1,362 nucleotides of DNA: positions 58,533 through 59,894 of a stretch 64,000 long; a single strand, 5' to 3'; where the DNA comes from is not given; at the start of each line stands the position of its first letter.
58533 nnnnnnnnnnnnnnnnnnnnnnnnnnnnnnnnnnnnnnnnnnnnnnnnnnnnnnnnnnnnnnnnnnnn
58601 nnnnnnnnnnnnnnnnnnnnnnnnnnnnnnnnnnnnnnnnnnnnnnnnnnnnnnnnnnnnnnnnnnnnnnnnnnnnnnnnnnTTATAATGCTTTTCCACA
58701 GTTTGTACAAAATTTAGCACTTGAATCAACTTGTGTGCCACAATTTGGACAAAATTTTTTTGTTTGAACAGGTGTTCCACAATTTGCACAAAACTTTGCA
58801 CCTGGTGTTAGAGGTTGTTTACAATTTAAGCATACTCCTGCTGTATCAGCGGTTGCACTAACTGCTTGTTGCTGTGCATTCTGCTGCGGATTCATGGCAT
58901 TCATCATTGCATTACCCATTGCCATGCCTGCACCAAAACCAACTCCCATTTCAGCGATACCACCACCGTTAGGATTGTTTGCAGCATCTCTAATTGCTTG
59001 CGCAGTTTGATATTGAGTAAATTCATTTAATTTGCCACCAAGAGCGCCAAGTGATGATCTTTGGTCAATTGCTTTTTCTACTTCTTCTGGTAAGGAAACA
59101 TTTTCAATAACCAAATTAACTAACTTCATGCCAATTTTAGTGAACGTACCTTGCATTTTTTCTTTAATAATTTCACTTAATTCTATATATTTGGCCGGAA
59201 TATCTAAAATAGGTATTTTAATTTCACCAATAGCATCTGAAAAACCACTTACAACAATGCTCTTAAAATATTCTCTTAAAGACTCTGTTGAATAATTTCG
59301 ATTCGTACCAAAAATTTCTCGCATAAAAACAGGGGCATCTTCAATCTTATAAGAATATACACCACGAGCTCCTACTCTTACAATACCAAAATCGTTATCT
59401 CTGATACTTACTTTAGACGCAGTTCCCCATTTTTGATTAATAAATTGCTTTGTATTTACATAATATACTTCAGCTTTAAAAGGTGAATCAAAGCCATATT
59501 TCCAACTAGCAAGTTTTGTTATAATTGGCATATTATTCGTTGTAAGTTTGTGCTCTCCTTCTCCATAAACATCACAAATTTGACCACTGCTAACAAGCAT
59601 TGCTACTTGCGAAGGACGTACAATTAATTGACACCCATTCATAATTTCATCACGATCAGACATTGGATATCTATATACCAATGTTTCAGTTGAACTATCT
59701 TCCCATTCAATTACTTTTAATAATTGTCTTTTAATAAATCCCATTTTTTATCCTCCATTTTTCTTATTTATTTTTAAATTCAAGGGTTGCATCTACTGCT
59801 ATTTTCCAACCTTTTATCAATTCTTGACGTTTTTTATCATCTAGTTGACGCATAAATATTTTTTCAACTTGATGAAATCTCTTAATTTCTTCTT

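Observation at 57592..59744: SPFH (YdjI-like) protein with triple C-terminal zinc ribbons, translationally coupled to a double-zinc-ribbon membrane protein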

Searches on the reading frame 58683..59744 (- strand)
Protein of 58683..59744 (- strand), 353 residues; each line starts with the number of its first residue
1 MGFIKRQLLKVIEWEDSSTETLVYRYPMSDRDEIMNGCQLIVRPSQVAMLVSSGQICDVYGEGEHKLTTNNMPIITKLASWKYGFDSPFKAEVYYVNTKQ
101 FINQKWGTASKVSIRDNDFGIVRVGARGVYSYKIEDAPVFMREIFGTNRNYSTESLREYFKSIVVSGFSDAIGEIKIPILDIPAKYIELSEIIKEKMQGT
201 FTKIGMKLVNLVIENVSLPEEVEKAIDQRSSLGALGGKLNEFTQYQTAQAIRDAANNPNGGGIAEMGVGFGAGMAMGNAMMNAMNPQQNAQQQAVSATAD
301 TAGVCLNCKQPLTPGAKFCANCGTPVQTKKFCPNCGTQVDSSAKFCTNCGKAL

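Call 3: search_protein_families(library=pfam, proteins=[window:58683-59744:-], max_evalue=1)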
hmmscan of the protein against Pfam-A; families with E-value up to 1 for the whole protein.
window:58683-59744:- (353 aa): 22 families
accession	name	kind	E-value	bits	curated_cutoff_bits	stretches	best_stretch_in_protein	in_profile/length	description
PF13421.11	Band_7_1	-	1.4e-77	260.5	24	1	23-233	1-210/211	SPFH domain-Band 7 family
PF13240.11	Zn_Ribbon_1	-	2.7e-14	52.8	25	2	331-353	1-23/23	zinc-ribbon domain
PF01145.31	Band_7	-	8.2e-13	49.2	23.6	1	41-229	2-158/176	SPFH domain / Band 7 family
PF13248.11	Zn_ribbon_3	-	1.8e-12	46.7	27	2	332-351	5-24/26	zinc-ribbon domain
PF12773.13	DZR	-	4.1e-12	46.5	27.3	1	305-350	1-45/45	Double zinc ribbon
PF17032.10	Zn_ribbon_15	-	1.1e-06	29.7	28.9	2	327-350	50-73/73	zinc-ribbon family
PF24460.1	DUF7575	-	1.1e-05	25.1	28.5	1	332-352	6-26/28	Domain of unknown function (DUF7575)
PF24463.1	DUF7577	-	1.6e-05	24.8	28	1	332-353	5-26/27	Domain of unknown function (DUF7577)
PF18912.6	DZR_2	-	6.2e-05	23.2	27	2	298-335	17-55/56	Double zinc ribbon domain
PF14803.11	Zn_ribbon_Nudix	-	0.0042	17.4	25.6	2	317-328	1-12/34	Nudix N-terminal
PF07191.17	Zn_ribbon_6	-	0.022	15.2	25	1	305-344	3-44/67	Double zinc ribbon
PF10571.15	UPF0547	-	0.053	14.1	29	1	330-350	1-21/26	Uncharacterised protein family UPF0547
PF11747.13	RebB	-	0.057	13.9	24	1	273-300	29-56/68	Killing trait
PF01529.25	DHHC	-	0.15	12.6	28.7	0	328-351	4-27/133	DHHC palmitoyltransferase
PF16641.10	CLIP1_ZNF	-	0.19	12.1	25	0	316-323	1-8/17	CLIP1 zinc knuckle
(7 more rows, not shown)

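Call 4: search_protein_families(library=ncbifam, proteins=[window:58683-59744:-], max_evalue=1)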
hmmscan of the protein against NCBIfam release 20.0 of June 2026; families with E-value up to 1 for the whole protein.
window:58683-59744:- (353 aa): 8 families
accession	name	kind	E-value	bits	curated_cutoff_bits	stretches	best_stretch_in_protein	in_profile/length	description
NF011149.0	PRK14559.1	equivalog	0.00092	18.1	374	1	304-351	3-49/642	serine/threonine phosphatase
NF045510.1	4Cys_prefix_kin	domain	0.0019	18.4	24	1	343-352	16-25/26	4-Cys prefix domain-containing protein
TIGR01933.1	hflK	equivalog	0.0077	15.7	159.4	1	88-228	31-157/261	FtsH protease activity modulator HflK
NF041910.1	HVO_0416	equivalog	0.015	15.2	80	1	328-350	33-55/58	HVO_0416 family zinc finger protein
NF011302.0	PRK14714.1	equivalog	0.22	8.9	1791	1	289-350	666-729/1350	DNA-directed DNA polymerase II large subunit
TIGR03847.1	TIGR03847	subfamily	0.42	10.3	117.25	0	263-347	90-174/177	conserved hypothetical protein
NF001605.0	PRK00398.1-2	equivalog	0.52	10.2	63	0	332-349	4-24/43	DNA-directed RNA polymerase subunit P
NF008616.0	PRK11595.1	equivalog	0.72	9.3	304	0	301-349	4-54/227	DNA utilization protein GntX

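Call 6: search_protein_families(library=padloc, proteins=[window:58683-59744:-], max_evalue=1)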
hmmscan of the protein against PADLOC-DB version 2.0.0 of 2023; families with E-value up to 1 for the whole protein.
window:58683-59744:- (353 aa): 1 family
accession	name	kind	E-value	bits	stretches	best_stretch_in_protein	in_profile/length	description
PDLC01691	Cas12f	-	0.16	9.8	1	292-341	265-317/332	CAS-V-F; effector__SPE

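Call 7: search_protein_families(library=phrogs, proteins=[window:58683-59744:-], max_evalue=0.1)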
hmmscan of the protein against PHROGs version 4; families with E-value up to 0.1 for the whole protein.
window:58683-59744:- (353 aa): 12 families
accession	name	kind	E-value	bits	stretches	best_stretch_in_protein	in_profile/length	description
phrog_2546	-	unknown function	1.4e-08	36.2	2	305-330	3-28/180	-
phrog_38469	-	unknown function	1.1e-06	29.6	1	273-351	184-261/272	-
phrog_10714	-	unknown function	0.00025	22.2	1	328-353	72-99/109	-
phrog_27136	-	unknown function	0.0004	21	1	317-343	2-28/224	-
phrog_22898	-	unknown function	0.0014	19.8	1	330-350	2-22/163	-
phrog_10292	-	unknown function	0.013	16.5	0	330-351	4-25/136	-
phrog_19315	-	unknown function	0.018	15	1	301-351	257-309/348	-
phrog_13808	-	unknown function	0.023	15.6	1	253-297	102-146/206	-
phrog_200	-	other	0.038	14.1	1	187-229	227-269/379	lipoprotein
phrog_8248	-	unknown function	0.055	14.3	0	332-351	25-46/50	-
phrog_8436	-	unknown function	0.08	14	0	328-351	62-85/110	-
phrog_28209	-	unknown function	0.099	13.1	0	296-324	162-192/259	-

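Call 52: search_solved_structures(query=window:58683-59744:-, max_evalue=0.01)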
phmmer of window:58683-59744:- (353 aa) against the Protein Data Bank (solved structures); distinct sequences matched with E-value up to 0.01: 1.
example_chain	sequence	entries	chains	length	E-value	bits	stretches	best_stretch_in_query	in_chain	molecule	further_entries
8bk2_A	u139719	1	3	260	0.0085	18.8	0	207-301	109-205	Factor H-binding protein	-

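Call 57: find_homologous_proteins(query=window:58683-59744:-)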
Query window:58683-59744:- (353 aa): 6213 proteins with E <= 0.001 among 8000 candidates; the best 120 are listed.
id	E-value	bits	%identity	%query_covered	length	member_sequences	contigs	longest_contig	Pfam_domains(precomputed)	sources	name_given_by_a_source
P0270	2.6e-236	801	100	100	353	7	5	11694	PF13240.12,PF01145.32,PF12773.14,PF17032.11,PF24463.2,PF13421.12,PF24460.2,PF13248.12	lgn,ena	-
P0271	1.2e-196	671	81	100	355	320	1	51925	PF18912.7,PF13240.12,PF01145.32,PF12773.14,PF17032.11,PF13421.12,PF24460.2,PF13248.12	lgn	-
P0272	1.3e-183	628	78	100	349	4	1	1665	PF13240.12,PF01145.32,PF12773.14,PF17032.11,PF13421.12,PF24460.2,PF13248.12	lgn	-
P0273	4.2e-183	626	79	100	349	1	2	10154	PF13240.12,PF01145.32,PF12773.14,PF13421.12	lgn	-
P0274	4.4e-180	617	77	100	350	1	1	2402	PF18912.7,PF13240.12,PF01145.32,PF14803.12,PF12773.14,PF17032.11,PF13421.12,PF24460.2,PF13248.12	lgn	-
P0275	1.8e-177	608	75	100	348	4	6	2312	PF18912.7,PF13240.12,PF01145.32,PF12773.14,PF17032.11,PF13421.12,PF13248.12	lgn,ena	-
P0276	1.9e-176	605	76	100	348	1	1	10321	PF18912.7,PF13240.12,PF01145.32,PF12773.14,PF17032.11,PF13421.12,PF13248.12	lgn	-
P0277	4.2e-176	603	75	98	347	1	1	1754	PF13240.12,PF01145.32,PF12773.14,PF17032.11,PF24463.2,PF13421.12,PF24460.2,PF13248.12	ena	-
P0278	2.6e-170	584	71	100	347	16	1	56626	PF13240.12,PF01145.32,PF12773.14,PF17032.11,PF13421.12,PF13248.12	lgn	-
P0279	8.4e-169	579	71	100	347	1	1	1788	PF13240.12,PF01145.32,PF12773.14,PF17032.11,PF13421.12,PF24460.2,PF13248.12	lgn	-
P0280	1.9e-168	578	71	100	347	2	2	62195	PF13240.12,PF01145.32,PF12773.14,PF17032.11,PF24463.2,PF13421.12,PF24460.2,PF13248.12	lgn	-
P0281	1.4e-167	575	71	99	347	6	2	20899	PF18912.7,PF13240.12,PF01145.32,PF12773.14,PF17032.11,PF13421.12,PF24460.2,PF13248.12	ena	-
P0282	6.8e-167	573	70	100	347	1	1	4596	PF13240.12,PF01145.32,PF12773.14,PF17032.11,PF13421.12,PF13248.12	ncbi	-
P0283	1.9e-166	572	69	100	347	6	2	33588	PF13240.12,PF01145.32,PF12773.14,PF17032.11,PF13421.12,PF24460.2,PF13248.12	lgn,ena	-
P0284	1.1e-165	569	69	100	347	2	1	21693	PF13240.12,PF01145.32,PF14803.12,PF12773.14,PF17032.11,PF13421.12,PF24460.2,PF13248.12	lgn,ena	-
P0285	1.2e-165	569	67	100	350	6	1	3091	PF18912.7,PF13240.12,PF01145.32,PF12773.14,PF17032.11,PF24463.2,PF13421.12,PF24460.2,PF13248.12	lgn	-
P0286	2.1e-165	568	70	100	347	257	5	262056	PF13240.12,PF01145.32,PF12773.14,PF17032.11,PF24463.2,PF13421.12,PF13248.12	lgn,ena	-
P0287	2.3e-165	568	71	100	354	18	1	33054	PF13240.12,PF01145.32,PF12773.14,PF17032.11,PF13421.12,PF13248.12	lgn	-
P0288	2.9e-165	568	70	100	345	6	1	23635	PF13240.12,PF01145.32,PF12773.14,PF13421.12,PF13248.12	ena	-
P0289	1.6e-164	565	69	100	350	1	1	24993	PF13240.12,PF01145.32,PF12773.14,PF17032.11,PF24463.2,PF13421.12,PF10571.16,PF24460.2,PF13248.12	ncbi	-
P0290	1.8e-164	565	70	99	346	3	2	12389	PF13240.12,PF01145.32,PF12773.14,PF17032.11,PF24463.2,PF13421.12,PF24460.2,PF13248.12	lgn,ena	-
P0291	2.2e-164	565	69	100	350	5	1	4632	PF18912.7,PF13240.12,PF01145.32,PF12773.14,PF17032.11,PF24463.2,PF13421.12,PF10571.16,PF24460.2,PF13248.12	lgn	-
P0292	1.1e-163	563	68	100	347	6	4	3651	PF13240.12,PF01145.32,PF12773.14,PF17032.11,PF13421.12,PF13248.12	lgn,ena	-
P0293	2.9e-163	561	69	100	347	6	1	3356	PF13240.12,PF01145.32,PF12773.14,PF17032.11,PF13421.12,PF13248.12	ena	-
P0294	5.5e-163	560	67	100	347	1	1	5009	PF13240.12,PF01145.32,PF12773.14,PF13421.12,PF13248.12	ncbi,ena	-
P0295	2.2e-162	558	68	99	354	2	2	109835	PF13240.12,PF01145.32,PF12773.14,PF17032.11,PF13421.12,PF13248.12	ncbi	-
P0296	1.2e-158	546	67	100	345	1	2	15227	PF13240.12,PF01145.32,PF12773.14,PF17032.11,PF24463.2,PF13421.12,PF24460.2,PF13248.12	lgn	-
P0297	4.6e-154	531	65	99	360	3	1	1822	PF13240.12,PF01145.32,PF12773.14,PF17032.11,PF13421.12,PF13248.12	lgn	-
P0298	8.1e-154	530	65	99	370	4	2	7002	PF13240.12,PF01145.32,PF12773.14,PF17032.11,PF13421.12,PF24460.2,PF13248.12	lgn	-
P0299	5.3e-153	527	65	99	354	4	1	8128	PF13240.12,PF01145.32,PF12773.14,PF17032.11,PF09297.17,PF13421.12,PF13248.12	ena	-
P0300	1.8e-152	526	62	99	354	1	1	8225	PF13240.12,PF01145.32,PF14803.12,PF12773.14,PF17032.11,PF13421.12,PF13248.12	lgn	-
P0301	7.7e-152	524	57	100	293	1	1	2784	PF18912.7,PF13240.12,PF12773.14,PF17032.11,PF13421.12,PF24460.2,PF13248.12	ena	-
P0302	1.1e-151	523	65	100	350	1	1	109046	PF13240.12,PF01145.32,PF12773.14,PF17032.11,PF13421.12,PF13248.12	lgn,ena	-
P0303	2.3e-151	522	61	99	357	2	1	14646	PF13240.12,PF01145.32,PF12773.14,PF17032.11,PF13421.12,PF13248.12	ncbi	-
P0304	3.8e-151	521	64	99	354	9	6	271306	PF13240.12,PF01145.32,PF12773.14,PF17032.11,PF13421.12,PF13248.12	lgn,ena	-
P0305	9.5e-151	520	64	99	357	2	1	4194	PF13240.12,PF01145.32,PF12773.14,PF17032.11,PF13421.12,PF24460.2,PF13248.12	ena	-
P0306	1.3e-150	520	65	100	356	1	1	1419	PF13240.12,PF01145.32,PF12773.14,PF13421.12,PF13248.12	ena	-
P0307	4.3e-150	518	66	99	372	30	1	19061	PF13240.12,PF01145.32,PF12773.14,PF13421.12,PF13248.12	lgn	-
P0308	5.0e-150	518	62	99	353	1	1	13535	PF13240.12,PF01145.32,PF12773.14,PF17032.11,PF13421.12,PF13248.12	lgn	-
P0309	6.2e-150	517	61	100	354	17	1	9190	PF13240.12,PF01145.32,PF12773.14,PF17032.11,PF24463.2,PF13421.12,PF13248.12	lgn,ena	-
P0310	4.2e-149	515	65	99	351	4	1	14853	PF13240.12,PF01145.32,PF12773.14,PF24463.2,PF13421.12,PF24460.2,PF13248.12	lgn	-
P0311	7.7e-149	514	63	99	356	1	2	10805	PF13240.12,PF01145.32,PF12773.14,PF17032.11,PF24463.2,PF09297.17,PF13421.12,PF24460.2,PF13248.12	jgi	jgi:membrane protease subunit (stomatin/prohibitin family)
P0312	1.2e-148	513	63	100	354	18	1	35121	PF13240.12,PF01145.32,PF12773.14,PF17032.11,PF24463.2,PF13421.12,PF13248.12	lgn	-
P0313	2.0e-148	512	65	99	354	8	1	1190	PF18912.7,PF13240.12,PF01145.32,PF12773.14,PF24463.2,PF13421.12,PF13248.12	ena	-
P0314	2.4e-148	512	63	99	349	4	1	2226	PF13240.12,PF01145.32,PF12773.14,PF13421.12,PF10571.16,PF13248.12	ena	-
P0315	6.0e-148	511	65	98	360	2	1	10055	PF13240.12,PF01145.32,PF12773.14,PF13421.12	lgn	-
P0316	8.8e-148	510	62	99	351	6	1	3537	PF13240.12,PF01145.32,PF12773.14,PF17032.11,PF13421.12,PF13248.12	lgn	-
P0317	8.0e-147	507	59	100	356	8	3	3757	PF13240.12,PF01145.32,PF12773.14,PF17032.11,PF24463.2,PF13421.12,PF24460.2,PF13248.12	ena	-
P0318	9.5e-147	507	62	98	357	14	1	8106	PF13240.12,PF01145.32,PF12773.14,PF13421.12,PF13248.12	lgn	-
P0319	9.6e-147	507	61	100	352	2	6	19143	PF18912.7,PF13240.12,PF01145.32,PF12773.14,PF17032.11,PF24463.2,PF13421.12,PF24460.2,PF13248.12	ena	-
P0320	4.4e-146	505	65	99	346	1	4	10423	PF18912.7,PF13240.12,PF01145.32,PF12773.14,PF17032.11,PF13421.12,PF24460.2,PF13248.12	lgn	-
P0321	5.7e-146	504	58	99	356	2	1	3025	PF13240.12,PF01145.32,PF12773.14,PF17032.11,PF13421.12,PF13248.12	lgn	-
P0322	9.9e-146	504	60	100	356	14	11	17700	PF13240.12,PF01145.32,PF12773.14,PF17032.11,PF24463.2,PF13421.12,PF10571.16,PF24460.2,PF13248.12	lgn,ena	-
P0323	5.9e-145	501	62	99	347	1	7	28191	PF18912.7,PF13240.12,PF01145.32,PF12773.14,PF17032.11,PF13421.12,PF13248.12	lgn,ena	-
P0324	9.0e-145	500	62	99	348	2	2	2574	PF13240.12,PF01145.32,PF12773.14,PF17032.11,PF13421.12,PF10571.16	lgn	-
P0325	2.2e-144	499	60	100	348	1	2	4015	PF13240.12,PF01145.32,PF12773.14,PF17032.11,PF13421.12,PF13248.12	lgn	-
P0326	2.7e-144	499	64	99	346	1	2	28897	PF13240.12,PF01145.32,PF12773.14,PF13421.12,PF13248.12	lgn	-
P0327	7.0e-144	497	61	100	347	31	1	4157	PF18912.7,PF13240.12,PF01145.32,PF12773.14,PF17032.11,PF13421.12,PF10571.16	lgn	-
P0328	9.0e-144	497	59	99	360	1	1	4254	PF13240.12,PF01145.32,PF12773.14,PF17032.11,PF13421.12,PF24460.2,PF13248.12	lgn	-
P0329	9.8e-144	497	62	100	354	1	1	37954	PF13240.12,PF01145.32,PF12773.14,PF17032.11,PF13421.12,PF13248.12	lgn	-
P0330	1.8e-143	496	63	100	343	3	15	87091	PF13240.12,PF01145.32,PF12773.14,PF17032.11,PF13421.12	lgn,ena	-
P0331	1.8e-143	496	63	100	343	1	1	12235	PF13240.12,PF01145.32,PF12773.14,PF17032.11,PF13421.12,PF13248.12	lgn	-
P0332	1.9e-143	496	62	99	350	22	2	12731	PF18912.7,PF13240.12,PF01145.32,PF12773.14,PF17032.11,PF13421.12,PF13248.12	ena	-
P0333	5.0e-143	495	59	100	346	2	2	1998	PF13240.12,PF01145.32,PF12773.14,PF17032.11,PF13421.12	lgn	-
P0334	1.1e-142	494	62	99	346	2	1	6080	PF13240.12,PF01145.32,PF12773.14,PF17032.11,PF13421.12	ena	-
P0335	1.6e-142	493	60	100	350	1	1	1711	PF13240.12,PF01145.32,PF12773.14,PF17032.11,PF24463.2,PF13421.12,PF24460.2,PF13248.12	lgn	-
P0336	1.6e-142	493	59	100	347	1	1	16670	PF13240.12,PF01145.32,PF12773.14,PF17032.11,PF13421.12,PF10571.16,PF13248.12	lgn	-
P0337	1.7e-142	493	60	99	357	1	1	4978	PF13240.12,PF01145.32,PF12773.14,PF13421.12,PF13248.12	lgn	-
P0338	3.6e-142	492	62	100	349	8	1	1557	PF13240.12,PF01145.32,PF12773.14,PF17032.11,PF13421.12,PF13248.12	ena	-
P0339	4.5e-142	492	61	99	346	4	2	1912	PF13240.12,PF01145.32,PF12773.14,PF17032.11,PF13421.12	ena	-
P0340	1.1e-141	490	60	100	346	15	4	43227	PF13240.12,PF01145.32,PF12773.14,PF17032.11,PF13421.12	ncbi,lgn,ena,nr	ncbi:MAG: SPFH domain-containing protein [Bacilli bacterium]|nr:SPFH domain-containing protein [Baci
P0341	3.0e-141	489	58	100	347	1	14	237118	PF18912.7,PF13240.12,PF01145.32,PF12773.14,PF17032.11,PF13421.12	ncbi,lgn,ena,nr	ncbi:MAG: SPFH domain-containing protein [Bacilli bacterium]|nr:SPFH domain-containing protein [Baci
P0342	3.3e-141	489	59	99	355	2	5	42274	PF13240.12,PF01145.32,PF12773.14,PF17032.11,PF13421.12,PF24460.2,PF13248.12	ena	-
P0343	3.7e-141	489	61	100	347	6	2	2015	PF18912.7,PF13240.12,PF01145.32,PF12773.14,PF17032.11,PF13421.12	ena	-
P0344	5.6e-141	488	61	100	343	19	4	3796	PF13240.12,PF01145.32,PF12773.14,PF17032.11,PF13421.12,PF13248.12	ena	-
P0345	1.3e-140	487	61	100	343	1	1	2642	PF13240.12,PF01145.32,PF12773.14,PF17032.11,PF13421.12,PF13248.12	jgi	jgi:membrane protease subunit (stomatin/prohibitin family)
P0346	1.3e-140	487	59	100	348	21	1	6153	PF13240.12,PF01145.32,PF12773.14,PF17032.11,PF13421.12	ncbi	-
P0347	1.5e-140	486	59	99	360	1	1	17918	PF13240.12,PF01145.32,PF12773.14,PF13421.12,PF13248.12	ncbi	-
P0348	1.8e-140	486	59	98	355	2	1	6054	PF13240.12,PF01145.32,PF12773.14,PF17032.11,PF13421.12,PF13248.12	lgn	-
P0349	2.1e-140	486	62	99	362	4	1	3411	PF13240.12,PF01145.32,PF12773.14,PF13421.12,PF13248.12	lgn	-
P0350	2.8e-140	486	60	99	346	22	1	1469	PF13240.12,PF01145.32,PF12773.14,PF17032.11,PF13421.12,PF13248.12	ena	-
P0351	3.7e-140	485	59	99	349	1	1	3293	PF13240.12,PF01145.32,PF12773.14,PF17032.11,PF13421.12,PF13248.12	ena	-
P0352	7.5e-140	484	59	100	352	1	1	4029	PF13240.12,PF01145.32,PF12773.14,PF17032.11,PF24463.2,PF13421.12,PF13248.12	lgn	-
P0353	1.1e-139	484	60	99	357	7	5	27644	PF13240.12,PF01145.32,PF12773.14,PF13421.12,PF13248.12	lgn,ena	-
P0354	2.4e-139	483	59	99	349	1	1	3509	PF13240.12,PF01145.32,PF12773.14,PF17032.11,PF13421.12,PF13248.12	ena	-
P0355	2.5e-139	482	59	99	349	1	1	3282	PF13240.12,PF01145.32,PF12773.14,PF17032.11,PF13421.12,PF13248.12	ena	-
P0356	2.8e-139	482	58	99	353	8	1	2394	PF13240.12,PF01145.32,PF12773.14,PF24463.2,PF13421.12,PF24460.2,PF13248.12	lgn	-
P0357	7.1e-139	481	60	100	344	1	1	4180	PF18912.7,PF13240.12,PF01145.32,PF12773.14,PF17032.11,PF13421.12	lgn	-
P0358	1.7e-138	480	61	99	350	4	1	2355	PF13240.12,PF01145.32,PF12773.14,PF17032.11,PF24463.2,PF13421.12,PF13248.12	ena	-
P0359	3.7e-138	479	54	99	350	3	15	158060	PF13240.12,PF01145.32,PF12773.14,PF17032.11,PF13421.12,PF24460.2,PF13248.12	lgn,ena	-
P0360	4.0e-137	475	57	99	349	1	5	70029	PF13240.12,PF01145.32,PF12773.14,PF17032.11,PF13421.12,PF24460.2,PF13248.12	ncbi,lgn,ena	-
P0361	7.6e-137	474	57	99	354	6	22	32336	PF13240.12,PF01145.32,PF12773.14,PF17032.11,PF24463.2,PF13421.12,PF13248.12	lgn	-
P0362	9.4e-137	474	58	99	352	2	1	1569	PF13240.12,PF01145.32,PF12773.14,PF17032.11,PF13421.12,PF24460.2,PF13248.12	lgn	-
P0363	1.0e-136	474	59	99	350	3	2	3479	PF13240.12,PF01145.32,PF12773.14,PF17032.11,PF13421.12,PF24460.2,PF13248.12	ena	-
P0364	1.4e-136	473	59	99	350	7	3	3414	PF13240.12,PF01145.32,PF12773.14,PF17032.11,PF24463.2,PF13421.12,PF10571.16,PF13248.12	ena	-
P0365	8.5e-136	471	57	99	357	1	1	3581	PF13240.12,PF01145.32,PF12773.14,PF13421.12,PF13248.12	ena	-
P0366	2.5e-135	469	59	99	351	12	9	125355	PF18912.7,PF13240.12,PF01145.32,PF12773.14,PF13421.12,PF24460.2,PF13248.12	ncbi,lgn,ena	-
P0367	4.3e-134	465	57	99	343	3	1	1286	PF13240.12,PF01145.32,PF12773.14,PF13421.12,PF13248.12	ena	-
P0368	1.5e-133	464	57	99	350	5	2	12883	PF13240.12,PF01145.32,PF12773.14,PF17032.11,PF13421.12,PF24460.2,PF13248.12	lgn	-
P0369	1.3e-132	461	57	100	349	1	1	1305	PF13240.12,PF01145.32,PF12773.14,PF17032.11,PF13421.12,PF13248.12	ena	-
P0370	8.7e-132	458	57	98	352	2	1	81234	PF13240.12,PF01145.32,PF12773.14,PF17032.11,PF13421.12,PF24460.2,PF13248.12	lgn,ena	-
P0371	2.2e-131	456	55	99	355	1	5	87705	PF13240.12,PF01145.32,PF12773.14,PF17032.11,PF13421.12,PF13248.12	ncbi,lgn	-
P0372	3.3e-130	453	57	99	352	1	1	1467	PF13240.12,PF01145.32,PF12773.14,PF24463.2,PF13421.12,PF13248.12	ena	-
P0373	5.7e-130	452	55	100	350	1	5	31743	PF18912.7,PF13240.12,PF01145.32,PF12773.14,PF17032.11,PF13421.12,PF13248.12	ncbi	-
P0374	9.2e-130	451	57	100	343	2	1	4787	PF13240.12,PF01145.32,PF12773.14,PF17032.11,PF13421.12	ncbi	-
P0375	3.9e-126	439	56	98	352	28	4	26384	PF13240.12,PF01145.32,PF12773.14,PF17032.11,PF13421.12,PF13248.12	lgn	-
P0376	1.3e-125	437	60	92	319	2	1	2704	PF13240.12,PF01145.32,PF12773.14,PF17032.11,PF13421.12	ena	-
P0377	1.8e-125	437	54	100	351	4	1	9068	PF18912.7,PF13240.12,PF01145.32,PF12773.14,PF17032.11,PF24463.2,PF13421.12,PF24460.2,PF13248.12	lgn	-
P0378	2.1e-125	437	56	99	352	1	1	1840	PF18912.7,PF13240.12,PF01145.32,PF14803.12,PF12773.14,PF17032.11,PF13421.12,PF13248.12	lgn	-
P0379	3.8e-125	436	51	99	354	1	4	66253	PF13240.12,PF01145.32,PF12773.14,PF17032.11,PF24463.2,PF13421.12,PF24460.2,PF13248.12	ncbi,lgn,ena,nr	ncbi:MAG: SPFH domain-containing protein [Bacilli bacterium]|nr:SPFH domain-containing protein [Baci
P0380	4.0e-125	436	54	99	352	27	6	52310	PF13240.12,PF01145.32,PF12773.14,PF17032.11,PF24463.2,PF09297.17,PF13421.12,PF13248.12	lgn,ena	-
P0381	1.7e-124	434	52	100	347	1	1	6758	PF18912.7,PF13240.12,PF01145.32,PF12773.14,PF17032.11,PF24463.2,PF13421.12,PF13248.12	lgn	-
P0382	2.7e-124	433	52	100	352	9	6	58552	PF18912.7,PF13240.12,PF01145.32,PF12773.14,PF17032.11,PF24463.2,PF13421.12,PF24460.2,PF13248.12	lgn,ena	-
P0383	2.8e-124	433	55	99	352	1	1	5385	PF18912.7,PF13240.12,PF01145.32,PF12773.14,PF17032.11,PF13421.12,PF10571.16,PF24460.2,PF13248.12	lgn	-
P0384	3.8e-124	433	55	99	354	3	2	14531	PF18912.7,PF13240.12,PF01145.32,PF12773.14,PF17032.11,PF13421.12,PF10571.16,PF13248.12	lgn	-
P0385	4.7e-124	432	53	100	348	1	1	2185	PF13240.12,PF01145.32,PF12773.14,PF17032.11,PF13421.12,PF13248.12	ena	-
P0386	8.7e-124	431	52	100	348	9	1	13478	PF13240.12,PF01145.32,PF12773.14,PF17032.11,PF13421.12,PF24460.2,PF13248.12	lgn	-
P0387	1.1e-123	431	52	100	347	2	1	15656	PF13240.12,PF01145.32,PF12773.14,PF17032.11,PF24463.2,PF13421.12,PF13248.12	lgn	-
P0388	1.2e-123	431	59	92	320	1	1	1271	PF13240.12,PF01145.32,PF12773.14,PF17032.11,PF13421.12,PF24460.2,PF13248.12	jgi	jgi:membrane protease subunit (stomatin/prohibitin family)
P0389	1.3e-123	431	55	99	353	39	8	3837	PF18912.7,PF13240.12,PF01145.32,PF12773.14,PF17032.11,PF13421.12,PF10571.16,PF13248.12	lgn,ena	-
